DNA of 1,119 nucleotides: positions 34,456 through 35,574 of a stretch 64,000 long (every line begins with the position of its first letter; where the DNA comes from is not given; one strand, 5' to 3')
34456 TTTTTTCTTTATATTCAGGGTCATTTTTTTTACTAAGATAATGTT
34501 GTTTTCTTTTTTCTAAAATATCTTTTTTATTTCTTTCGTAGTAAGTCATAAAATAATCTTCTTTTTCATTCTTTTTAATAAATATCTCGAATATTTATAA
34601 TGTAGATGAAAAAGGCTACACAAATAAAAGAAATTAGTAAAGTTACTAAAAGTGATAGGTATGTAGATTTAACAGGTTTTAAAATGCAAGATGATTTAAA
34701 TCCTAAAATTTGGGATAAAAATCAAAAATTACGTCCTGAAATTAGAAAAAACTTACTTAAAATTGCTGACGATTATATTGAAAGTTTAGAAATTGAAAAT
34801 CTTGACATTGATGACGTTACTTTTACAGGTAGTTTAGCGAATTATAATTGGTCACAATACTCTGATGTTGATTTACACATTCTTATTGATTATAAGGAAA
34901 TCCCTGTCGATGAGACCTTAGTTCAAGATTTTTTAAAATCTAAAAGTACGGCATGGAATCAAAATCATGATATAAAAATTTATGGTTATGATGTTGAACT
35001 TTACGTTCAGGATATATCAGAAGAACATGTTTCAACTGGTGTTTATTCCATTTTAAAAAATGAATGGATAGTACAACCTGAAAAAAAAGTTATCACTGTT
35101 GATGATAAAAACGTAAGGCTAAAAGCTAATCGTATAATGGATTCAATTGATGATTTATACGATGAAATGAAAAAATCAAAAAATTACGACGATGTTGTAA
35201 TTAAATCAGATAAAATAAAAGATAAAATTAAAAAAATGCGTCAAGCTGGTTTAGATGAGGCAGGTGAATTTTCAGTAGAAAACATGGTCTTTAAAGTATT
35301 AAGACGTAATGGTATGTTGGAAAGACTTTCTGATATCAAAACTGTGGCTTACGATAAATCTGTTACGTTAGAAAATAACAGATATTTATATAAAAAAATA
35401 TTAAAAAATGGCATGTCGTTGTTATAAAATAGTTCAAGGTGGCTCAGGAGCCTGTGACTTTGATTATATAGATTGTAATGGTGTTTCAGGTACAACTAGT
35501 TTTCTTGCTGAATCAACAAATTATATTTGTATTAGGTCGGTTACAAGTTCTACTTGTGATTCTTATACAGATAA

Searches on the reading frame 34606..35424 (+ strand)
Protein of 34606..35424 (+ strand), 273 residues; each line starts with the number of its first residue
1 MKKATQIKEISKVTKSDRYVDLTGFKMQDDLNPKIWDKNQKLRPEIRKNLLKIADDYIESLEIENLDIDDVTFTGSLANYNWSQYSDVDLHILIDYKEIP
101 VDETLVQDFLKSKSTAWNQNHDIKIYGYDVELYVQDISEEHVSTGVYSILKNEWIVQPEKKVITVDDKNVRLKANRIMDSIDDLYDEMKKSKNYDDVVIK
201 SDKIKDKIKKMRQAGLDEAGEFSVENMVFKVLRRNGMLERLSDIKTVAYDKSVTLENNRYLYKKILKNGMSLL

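Call 33: search_protein_families(library=pfam, proteins=[window:34606-35424:+], max_evalue=0.001)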
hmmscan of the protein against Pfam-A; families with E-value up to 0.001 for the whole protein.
window:34606-35424:+ (273 aa): 1 family
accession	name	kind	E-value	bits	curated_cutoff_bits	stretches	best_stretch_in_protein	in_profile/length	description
PF22600.2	MTPAP-like_central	-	0.00092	19.7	27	0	37-111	16-71/139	Poly(A) RNA polymerase, mitochondrial-like, central palm domain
